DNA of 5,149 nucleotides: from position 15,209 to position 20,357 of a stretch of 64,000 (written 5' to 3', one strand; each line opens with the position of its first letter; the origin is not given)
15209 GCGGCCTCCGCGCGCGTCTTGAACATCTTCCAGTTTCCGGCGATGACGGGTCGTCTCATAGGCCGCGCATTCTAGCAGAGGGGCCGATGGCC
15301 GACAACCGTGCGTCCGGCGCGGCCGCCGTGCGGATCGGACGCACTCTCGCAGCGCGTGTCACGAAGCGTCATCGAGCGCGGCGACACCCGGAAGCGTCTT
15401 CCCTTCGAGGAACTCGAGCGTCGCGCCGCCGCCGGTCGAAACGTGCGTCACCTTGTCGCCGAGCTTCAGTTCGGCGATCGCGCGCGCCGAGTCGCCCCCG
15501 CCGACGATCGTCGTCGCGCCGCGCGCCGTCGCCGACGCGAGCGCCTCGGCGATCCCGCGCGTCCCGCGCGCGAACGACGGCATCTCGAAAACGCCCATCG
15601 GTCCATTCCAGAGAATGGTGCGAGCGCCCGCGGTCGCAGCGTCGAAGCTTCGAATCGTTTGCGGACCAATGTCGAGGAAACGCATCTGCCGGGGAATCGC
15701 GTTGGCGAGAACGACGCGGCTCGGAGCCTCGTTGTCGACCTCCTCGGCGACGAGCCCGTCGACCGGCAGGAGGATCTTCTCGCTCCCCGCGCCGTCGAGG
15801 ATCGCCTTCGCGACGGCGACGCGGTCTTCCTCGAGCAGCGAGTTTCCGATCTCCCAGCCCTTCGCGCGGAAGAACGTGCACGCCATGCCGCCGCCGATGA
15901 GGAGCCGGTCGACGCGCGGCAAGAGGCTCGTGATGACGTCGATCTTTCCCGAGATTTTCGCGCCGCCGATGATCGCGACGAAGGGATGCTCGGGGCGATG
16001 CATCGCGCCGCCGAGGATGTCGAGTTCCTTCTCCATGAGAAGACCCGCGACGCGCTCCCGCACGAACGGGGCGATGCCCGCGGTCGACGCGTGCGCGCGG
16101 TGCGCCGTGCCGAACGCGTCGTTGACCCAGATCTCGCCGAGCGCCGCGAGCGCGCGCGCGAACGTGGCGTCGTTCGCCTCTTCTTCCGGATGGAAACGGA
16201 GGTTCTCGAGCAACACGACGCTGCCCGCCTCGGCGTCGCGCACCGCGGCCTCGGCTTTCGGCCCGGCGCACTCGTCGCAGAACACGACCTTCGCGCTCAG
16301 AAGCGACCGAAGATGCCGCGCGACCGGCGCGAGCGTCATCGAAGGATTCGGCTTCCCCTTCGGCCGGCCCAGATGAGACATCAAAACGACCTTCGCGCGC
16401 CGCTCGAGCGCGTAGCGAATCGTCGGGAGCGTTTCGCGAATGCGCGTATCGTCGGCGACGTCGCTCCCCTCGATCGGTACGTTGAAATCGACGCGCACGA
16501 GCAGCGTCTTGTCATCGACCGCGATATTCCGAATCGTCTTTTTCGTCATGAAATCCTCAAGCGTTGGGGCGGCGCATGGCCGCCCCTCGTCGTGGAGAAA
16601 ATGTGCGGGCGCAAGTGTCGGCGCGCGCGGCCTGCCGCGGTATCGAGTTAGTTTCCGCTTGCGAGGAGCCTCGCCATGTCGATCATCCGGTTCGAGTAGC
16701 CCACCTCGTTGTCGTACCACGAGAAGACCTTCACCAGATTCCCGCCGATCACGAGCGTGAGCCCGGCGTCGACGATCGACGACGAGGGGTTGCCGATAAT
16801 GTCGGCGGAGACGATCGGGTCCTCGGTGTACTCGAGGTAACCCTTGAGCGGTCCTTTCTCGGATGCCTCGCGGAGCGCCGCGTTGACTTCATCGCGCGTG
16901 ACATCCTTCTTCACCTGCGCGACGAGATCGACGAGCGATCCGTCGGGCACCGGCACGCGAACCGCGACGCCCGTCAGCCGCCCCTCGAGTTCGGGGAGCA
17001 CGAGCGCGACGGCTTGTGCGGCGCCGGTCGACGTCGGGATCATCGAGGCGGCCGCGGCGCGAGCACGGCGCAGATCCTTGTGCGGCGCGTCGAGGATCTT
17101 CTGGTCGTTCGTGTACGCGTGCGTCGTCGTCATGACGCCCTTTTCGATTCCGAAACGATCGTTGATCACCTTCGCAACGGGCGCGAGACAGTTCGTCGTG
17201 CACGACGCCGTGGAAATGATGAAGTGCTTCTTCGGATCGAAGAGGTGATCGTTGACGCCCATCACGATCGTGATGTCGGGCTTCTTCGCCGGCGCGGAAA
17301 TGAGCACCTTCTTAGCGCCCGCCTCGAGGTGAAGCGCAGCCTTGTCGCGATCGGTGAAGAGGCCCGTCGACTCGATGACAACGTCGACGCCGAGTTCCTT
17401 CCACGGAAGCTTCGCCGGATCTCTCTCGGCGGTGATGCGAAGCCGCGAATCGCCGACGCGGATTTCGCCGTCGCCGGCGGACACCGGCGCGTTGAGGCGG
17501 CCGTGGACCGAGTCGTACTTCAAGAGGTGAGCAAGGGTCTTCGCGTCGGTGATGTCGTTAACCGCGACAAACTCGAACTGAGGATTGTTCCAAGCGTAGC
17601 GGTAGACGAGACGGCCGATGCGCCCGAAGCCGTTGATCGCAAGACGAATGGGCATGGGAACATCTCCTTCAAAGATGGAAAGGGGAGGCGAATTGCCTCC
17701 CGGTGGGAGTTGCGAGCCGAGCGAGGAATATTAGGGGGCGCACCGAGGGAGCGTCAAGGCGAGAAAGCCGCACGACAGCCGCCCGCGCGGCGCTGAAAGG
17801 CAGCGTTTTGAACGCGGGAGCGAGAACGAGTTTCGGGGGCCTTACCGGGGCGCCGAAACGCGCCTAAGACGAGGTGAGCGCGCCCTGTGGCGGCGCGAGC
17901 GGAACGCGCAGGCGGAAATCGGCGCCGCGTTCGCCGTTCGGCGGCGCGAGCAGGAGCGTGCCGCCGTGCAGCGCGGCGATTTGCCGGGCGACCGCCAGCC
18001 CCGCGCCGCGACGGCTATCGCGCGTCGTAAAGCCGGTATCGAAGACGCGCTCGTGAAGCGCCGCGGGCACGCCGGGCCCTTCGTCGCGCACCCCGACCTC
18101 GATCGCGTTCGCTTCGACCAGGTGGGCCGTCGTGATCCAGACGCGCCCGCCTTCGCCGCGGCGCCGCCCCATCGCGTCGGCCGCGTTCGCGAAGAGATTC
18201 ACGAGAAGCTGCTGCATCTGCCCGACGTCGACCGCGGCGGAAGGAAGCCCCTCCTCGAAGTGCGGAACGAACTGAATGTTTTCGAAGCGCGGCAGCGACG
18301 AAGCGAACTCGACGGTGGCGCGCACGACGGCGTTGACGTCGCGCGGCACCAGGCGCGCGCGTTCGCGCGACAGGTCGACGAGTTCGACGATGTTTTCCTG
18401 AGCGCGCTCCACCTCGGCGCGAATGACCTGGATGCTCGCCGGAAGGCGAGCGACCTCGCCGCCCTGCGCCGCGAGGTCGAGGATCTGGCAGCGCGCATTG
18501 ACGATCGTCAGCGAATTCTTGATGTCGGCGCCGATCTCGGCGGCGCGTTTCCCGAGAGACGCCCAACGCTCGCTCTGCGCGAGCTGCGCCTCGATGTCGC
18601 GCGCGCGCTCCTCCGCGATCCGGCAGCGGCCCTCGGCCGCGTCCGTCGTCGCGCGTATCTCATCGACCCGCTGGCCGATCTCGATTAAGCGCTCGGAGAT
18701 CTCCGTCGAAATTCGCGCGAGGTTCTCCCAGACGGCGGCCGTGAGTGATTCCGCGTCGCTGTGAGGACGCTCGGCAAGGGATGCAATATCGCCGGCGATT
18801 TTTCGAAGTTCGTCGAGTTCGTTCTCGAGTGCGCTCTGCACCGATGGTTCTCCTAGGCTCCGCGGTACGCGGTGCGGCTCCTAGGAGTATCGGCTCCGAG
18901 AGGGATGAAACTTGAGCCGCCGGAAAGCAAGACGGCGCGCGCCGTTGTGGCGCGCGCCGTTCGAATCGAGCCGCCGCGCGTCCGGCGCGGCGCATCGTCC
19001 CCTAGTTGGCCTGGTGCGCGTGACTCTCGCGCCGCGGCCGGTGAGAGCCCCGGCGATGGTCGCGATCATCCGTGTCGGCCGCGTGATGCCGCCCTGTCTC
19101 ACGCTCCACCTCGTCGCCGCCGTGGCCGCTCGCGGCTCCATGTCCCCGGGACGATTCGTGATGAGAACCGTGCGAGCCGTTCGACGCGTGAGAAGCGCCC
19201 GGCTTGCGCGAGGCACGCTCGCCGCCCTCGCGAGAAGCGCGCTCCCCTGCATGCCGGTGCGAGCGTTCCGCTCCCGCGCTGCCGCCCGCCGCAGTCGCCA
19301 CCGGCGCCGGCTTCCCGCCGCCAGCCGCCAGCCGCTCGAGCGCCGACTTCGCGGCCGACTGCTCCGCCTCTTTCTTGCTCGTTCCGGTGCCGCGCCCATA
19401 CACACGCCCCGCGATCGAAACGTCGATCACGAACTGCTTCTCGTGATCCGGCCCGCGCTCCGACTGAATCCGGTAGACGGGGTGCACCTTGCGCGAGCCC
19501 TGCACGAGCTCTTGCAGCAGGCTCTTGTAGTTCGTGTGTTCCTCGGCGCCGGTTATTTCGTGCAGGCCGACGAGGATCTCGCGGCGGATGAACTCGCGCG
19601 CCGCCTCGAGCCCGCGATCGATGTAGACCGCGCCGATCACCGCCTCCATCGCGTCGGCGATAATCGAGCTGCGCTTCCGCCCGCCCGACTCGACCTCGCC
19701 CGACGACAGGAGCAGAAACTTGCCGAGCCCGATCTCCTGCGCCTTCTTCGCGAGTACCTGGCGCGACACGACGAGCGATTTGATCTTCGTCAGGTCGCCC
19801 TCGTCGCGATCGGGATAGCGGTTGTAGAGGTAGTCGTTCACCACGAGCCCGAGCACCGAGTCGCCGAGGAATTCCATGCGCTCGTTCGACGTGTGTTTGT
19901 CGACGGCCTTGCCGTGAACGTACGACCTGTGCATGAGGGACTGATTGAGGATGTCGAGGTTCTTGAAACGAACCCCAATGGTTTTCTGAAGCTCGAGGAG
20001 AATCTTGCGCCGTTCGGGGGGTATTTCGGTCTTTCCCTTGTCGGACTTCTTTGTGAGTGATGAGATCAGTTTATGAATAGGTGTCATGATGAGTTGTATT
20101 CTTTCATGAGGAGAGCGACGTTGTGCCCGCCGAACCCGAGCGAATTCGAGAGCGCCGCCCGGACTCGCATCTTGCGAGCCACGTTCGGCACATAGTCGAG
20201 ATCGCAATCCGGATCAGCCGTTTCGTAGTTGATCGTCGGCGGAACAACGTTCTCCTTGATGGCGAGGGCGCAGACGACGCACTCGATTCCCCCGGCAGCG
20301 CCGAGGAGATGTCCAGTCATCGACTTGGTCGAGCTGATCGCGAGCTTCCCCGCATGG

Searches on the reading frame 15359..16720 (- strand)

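Call 51: search_protein_families(library=pfam, proteins=[window:15359-16720:-], max_evalue=0.0001)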
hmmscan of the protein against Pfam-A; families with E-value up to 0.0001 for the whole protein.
window:15359-16720:- (453 aa): 1 family
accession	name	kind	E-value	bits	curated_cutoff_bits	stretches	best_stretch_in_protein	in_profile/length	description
PF00162.24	PGK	-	4.1e-150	500.4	27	1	63-441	1-379/379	Phosphoglycerate kinase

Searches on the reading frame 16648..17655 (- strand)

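Call 51: search_protein_families(library=pfam, proteins=[window:16648-17655:-], max_evalue=0.0001)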
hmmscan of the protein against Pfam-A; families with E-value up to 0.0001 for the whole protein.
window:16648-17655:- (335 aa): 2 families
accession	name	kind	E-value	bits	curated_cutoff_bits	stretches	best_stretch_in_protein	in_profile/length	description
PF02800.25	Gp_dh_C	-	1.9e-68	229.4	24.4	1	157-314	1-158/158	Glyceraldehyde 3-phosphate dehydrogenase, C-terminal domain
PF00044.30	Gp_dh_N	-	1.2e-39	135.1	31.7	1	3-102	1-100/101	Glyceraldehyde 3-phosphate dehydrogenase, NAD binding domain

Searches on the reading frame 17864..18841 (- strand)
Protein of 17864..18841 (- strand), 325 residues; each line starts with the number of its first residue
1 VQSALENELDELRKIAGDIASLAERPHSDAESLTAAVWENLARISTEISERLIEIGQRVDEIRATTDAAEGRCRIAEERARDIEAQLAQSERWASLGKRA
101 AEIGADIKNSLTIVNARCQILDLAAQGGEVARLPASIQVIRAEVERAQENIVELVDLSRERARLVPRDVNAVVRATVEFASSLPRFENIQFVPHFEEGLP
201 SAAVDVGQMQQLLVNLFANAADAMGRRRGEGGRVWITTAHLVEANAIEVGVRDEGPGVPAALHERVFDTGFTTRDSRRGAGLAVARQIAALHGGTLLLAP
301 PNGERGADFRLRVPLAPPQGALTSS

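Call 52: search_protein_families(library=pfam, proteins=[window:17864-18841:-], max_evalue=0.0001)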
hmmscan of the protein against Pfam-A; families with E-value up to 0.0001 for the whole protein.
window:17864-18841:- (325 aa): 1 family
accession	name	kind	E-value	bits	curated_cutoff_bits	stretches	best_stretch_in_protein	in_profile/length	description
PF02518.31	HATPase_c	-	7.6e-19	68.6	26.4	1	206-316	3-110/111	Histidine kinase-, DNA gyrase B-, and HSP90-like ATPase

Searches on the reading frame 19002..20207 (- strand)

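Call 52: search_protein_families(library=pfam, proteins=[window:19002-20207:-], max_evalue=0.0001)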
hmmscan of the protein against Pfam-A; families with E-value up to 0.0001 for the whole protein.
window:19002-20207:- (401 aa): 5 families
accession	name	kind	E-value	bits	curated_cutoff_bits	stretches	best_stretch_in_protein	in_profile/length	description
PF14622.11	Ribonucleas_3_3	-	8e-39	133.2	35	1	85-213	3-126/128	Ribonuclease-III-like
PF00636.31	Ribonuclease_3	-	3.3e-24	86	27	1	109-199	1-102/102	Ribonuclease III domain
PF00035.32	dsrm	-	1.5e-19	70.7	23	1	227-293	1-66/66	Double-stranded RNA binding motif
PF22935.1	RM44_endonuclase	-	1.1e-05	26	27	1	80-193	16-138/139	Large ribosomal subunit protein mL44, endonuclease domain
PF14709.13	DND1_DSRM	-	2.3e-05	25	25.7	1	228-293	4-79/80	double strand RNA binding domain from DEAD END PROTEIN 1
